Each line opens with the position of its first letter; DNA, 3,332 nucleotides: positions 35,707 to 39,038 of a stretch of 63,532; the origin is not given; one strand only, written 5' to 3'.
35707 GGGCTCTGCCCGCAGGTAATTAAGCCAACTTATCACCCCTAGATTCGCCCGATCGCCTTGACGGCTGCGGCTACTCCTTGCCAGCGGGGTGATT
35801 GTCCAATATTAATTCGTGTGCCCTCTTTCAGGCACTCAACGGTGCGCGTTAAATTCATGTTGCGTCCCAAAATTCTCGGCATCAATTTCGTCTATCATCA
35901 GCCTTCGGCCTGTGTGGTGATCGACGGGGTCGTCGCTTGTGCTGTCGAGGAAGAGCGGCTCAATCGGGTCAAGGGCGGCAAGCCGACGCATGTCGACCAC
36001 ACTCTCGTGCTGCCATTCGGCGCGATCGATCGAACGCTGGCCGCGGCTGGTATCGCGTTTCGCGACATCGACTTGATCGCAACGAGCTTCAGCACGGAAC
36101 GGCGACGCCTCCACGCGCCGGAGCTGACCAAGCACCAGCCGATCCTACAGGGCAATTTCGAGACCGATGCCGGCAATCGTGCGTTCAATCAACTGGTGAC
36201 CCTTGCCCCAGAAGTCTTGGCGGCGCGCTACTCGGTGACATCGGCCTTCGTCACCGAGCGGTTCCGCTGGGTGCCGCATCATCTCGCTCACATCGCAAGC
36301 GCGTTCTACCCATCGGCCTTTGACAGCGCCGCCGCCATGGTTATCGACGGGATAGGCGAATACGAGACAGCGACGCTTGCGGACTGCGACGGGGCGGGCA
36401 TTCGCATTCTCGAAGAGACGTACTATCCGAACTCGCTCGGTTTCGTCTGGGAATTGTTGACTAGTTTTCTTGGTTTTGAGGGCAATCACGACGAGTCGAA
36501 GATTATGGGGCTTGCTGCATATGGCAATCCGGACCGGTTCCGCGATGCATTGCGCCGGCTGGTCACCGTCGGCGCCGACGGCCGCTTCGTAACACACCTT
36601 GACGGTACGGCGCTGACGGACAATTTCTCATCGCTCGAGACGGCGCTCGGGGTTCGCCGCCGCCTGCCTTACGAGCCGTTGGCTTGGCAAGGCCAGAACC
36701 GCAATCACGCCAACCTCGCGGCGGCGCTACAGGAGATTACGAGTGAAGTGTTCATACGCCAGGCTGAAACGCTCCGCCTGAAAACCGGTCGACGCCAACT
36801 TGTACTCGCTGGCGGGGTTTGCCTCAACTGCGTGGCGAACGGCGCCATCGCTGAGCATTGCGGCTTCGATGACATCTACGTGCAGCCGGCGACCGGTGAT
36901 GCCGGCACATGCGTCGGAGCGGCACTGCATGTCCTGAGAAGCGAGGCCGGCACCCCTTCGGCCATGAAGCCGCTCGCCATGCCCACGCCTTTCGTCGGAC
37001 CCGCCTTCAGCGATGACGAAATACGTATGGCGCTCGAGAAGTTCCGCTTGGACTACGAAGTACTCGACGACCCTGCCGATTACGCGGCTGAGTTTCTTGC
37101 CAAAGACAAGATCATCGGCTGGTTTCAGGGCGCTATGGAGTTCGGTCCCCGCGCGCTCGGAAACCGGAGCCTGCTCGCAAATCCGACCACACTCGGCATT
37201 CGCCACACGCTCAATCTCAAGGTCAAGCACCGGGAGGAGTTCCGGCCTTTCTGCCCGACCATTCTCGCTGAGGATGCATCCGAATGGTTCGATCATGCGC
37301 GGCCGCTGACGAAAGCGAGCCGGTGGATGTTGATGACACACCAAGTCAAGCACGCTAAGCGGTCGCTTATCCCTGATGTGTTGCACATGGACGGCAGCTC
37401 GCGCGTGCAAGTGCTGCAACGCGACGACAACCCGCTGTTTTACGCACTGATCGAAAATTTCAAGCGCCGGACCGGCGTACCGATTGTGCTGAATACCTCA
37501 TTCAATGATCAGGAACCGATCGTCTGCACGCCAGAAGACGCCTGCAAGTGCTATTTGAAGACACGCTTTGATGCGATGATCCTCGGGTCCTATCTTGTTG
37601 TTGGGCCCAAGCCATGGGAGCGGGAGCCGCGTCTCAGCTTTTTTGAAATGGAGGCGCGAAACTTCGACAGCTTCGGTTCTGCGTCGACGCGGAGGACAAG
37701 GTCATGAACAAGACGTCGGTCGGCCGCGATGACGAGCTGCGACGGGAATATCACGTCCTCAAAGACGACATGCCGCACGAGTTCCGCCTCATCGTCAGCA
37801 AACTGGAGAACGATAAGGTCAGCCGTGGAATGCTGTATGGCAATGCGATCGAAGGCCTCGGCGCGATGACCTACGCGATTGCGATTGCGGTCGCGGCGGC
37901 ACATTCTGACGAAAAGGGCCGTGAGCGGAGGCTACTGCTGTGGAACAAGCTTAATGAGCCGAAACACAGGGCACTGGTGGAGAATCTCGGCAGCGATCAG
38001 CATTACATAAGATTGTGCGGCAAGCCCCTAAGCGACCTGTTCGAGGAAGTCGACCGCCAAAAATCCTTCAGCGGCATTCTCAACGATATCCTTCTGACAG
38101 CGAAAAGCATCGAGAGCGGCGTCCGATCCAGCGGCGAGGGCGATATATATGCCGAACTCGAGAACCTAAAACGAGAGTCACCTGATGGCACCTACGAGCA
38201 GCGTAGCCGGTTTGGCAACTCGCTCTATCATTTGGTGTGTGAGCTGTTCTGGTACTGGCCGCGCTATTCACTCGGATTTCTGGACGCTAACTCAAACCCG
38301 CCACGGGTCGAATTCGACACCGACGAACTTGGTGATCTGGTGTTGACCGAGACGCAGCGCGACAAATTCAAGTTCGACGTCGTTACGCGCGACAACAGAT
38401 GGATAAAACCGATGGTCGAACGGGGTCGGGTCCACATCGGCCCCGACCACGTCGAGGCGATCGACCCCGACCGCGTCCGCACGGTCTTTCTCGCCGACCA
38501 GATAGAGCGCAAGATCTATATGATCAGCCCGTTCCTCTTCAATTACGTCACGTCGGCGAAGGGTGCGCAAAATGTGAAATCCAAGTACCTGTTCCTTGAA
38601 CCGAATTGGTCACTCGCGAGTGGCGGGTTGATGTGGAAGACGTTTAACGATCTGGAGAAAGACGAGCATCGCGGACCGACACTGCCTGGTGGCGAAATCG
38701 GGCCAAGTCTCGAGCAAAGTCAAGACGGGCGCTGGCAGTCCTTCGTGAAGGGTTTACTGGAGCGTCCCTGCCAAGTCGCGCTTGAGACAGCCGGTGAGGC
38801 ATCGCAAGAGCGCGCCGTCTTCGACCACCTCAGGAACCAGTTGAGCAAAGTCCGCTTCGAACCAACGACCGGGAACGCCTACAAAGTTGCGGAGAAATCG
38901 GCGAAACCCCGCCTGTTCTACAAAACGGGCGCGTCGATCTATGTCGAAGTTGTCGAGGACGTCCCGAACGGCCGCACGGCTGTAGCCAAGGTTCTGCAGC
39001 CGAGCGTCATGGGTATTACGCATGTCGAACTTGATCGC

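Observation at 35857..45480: Candidate undescribed five-gene conflict system: carbamoyltransferase / kinase-like giant / 750-aa orphan / variant ParA-MinD ATPase / TIR-FGE effector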

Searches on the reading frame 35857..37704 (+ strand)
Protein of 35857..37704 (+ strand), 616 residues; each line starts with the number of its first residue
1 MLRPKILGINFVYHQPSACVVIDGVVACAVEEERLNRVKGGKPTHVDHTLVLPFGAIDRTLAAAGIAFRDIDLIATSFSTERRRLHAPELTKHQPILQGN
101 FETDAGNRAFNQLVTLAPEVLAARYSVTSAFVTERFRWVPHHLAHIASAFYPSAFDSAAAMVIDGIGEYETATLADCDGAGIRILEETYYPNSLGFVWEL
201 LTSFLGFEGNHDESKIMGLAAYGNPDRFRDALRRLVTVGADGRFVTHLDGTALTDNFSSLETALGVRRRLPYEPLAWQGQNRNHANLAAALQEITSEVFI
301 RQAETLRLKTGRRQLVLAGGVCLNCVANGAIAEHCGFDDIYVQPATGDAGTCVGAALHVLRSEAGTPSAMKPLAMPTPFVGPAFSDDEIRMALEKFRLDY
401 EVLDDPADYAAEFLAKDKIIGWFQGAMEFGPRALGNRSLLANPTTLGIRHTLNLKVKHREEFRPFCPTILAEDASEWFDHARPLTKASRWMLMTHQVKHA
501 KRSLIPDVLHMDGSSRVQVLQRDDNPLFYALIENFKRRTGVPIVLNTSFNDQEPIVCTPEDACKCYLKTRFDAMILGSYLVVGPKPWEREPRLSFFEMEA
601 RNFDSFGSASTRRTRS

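Call 4: search_protein_families(library=pfam, proteins=[window:35857-37704:+], max_evalue=0.1)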
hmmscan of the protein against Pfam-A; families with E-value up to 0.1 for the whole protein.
window:35857-37704:+ (616 aa): 4 families
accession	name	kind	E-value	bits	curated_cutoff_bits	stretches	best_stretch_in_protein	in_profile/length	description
PF16861.10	Carbam_trans_C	-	1.5e-65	220.4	27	1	411-581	1-168/170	Carbamoyltransferase C-terminus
PF02543.21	Carbam_trans_N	-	7.5e-50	170.7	24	1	5-357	1-346/346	Carbamoyltransferase N-terminus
PF00814.31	TsaD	-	0.017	15.3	24.8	0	270-333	190-239/264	tRNA N6-adenosine threonylcarbamoyltransferase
PF22521.2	HypF_C_2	-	0.025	14.8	27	1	278-337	160-219/241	Carbamoyltransferase, Kae1-like Domain, second subdomain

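Call 5: search_protein_families(library=padloc, proteins=[window:35857-37704:+], max_evalue=0.1)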
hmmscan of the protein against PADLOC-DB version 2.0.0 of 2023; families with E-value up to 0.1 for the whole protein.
window:35857-37704:+ (616 aa): 0 families

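Call 6: search_protein_families(library=ncbifam, proteins=[window:35857-37704:+], max_evalue=0.1)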
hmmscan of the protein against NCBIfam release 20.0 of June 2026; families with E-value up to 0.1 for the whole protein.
window:35857-37704:+ (616 aa): 6 families
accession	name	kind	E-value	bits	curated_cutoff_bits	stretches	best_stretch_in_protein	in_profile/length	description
NF041651.1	nodul_NodU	equivalog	2e-40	139.1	1000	1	139-552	121-525/556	nodulation protein NodU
TIGR00143.1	hypF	equivalog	0.00021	19.6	466.1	0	269-357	646-738/741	carbamoyltransferase HypF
TIGR03723.1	T6A_TsaD_YgjD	equivalog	0.00032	19.9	296.1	1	276-336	224-284/314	tRNA (adenosine(37)-N6)-threonylcarbamoyltransferase complex transferase subunit TsaD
TIGR00329.1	gcp_kae1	subfamily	0.0017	17.7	207.8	1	253-336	204-283/305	tRNA (adenosine(37)-N6)-threonylcarbamoyltransferase complex transferase subunit TsaD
TIGR03722.2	arch_KAE1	equivalog_domain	0.009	15.1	375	0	281-335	213-267/323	KEOPS complex N(6)-L-threonylcarbamoyladenine synthase Kae1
NF041461.1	C_hydro_YcaC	equivalog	0.063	12.8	310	0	309-356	99-147/201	isochorismate family cysteine hydrolase YcaC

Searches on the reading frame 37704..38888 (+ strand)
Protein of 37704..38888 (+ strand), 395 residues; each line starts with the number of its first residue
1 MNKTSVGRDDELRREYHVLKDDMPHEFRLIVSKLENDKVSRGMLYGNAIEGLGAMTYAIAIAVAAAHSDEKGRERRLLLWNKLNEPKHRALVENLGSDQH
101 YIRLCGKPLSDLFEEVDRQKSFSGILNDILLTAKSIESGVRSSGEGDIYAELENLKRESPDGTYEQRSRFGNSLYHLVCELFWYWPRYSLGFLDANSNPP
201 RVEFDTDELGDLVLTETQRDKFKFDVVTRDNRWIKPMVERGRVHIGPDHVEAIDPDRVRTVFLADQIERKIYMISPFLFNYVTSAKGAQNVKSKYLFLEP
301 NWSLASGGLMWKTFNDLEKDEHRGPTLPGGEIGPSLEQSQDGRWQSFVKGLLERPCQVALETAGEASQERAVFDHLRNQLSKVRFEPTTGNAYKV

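Call 77: predict_structure(alignment_id=A7)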
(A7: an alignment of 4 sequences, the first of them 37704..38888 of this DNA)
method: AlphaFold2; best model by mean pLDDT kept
length: 395 residues; sequences in the alignment: 4
mean_pLDDT: 44.8   pTM: 0.39
mean pLDDT of the five models: 44.8, 41.4, 38.8, 38.5, 36.0
residues with pLDDT >= 90: 0; 70-90: 2; 50-70: 111; < 50: 282
segments of 3 or more residues with pLDDT < 50: 1-27, 29-31, 33-41, 96-105, 116-128, 139-148, 159-161, 182-193, 195-197, 205-210, 212-258, 263-373, 375-395
pLDDT, mean of each block of 10 residues (from residue 1): 32 40 46 47 52 56 54 63 66 50 50 49 44 48 42 52 57 54 47 48 47 42 38 43 41 43 46 41 34 38 33 40 35 33 38 37 43 47 38 30
secondary structure, 60 per line:
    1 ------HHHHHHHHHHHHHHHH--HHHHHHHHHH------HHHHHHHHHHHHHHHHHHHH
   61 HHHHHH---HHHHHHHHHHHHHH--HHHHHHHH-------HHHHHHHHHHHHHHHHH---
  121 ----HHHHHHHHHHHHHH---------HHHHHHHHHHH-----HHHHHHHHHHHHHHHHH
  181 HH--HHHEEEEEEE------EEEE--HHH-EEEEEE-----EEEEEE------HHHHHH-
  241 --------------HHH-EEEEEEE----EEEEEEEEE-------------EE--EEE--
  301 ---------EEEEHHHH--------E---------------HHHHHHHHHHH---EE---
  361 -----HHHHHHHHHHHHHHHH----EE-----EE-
elements in order: H7-22 H25-34 H41-66 H70-83 H86-93 H101-117 H125-138 H148-158 H164-182 E188-194 E201-204 E211-216 E222-227 H234-239 E259-265 E270-278 E296-298 E310-313 H314-317 H342-352 H366-381
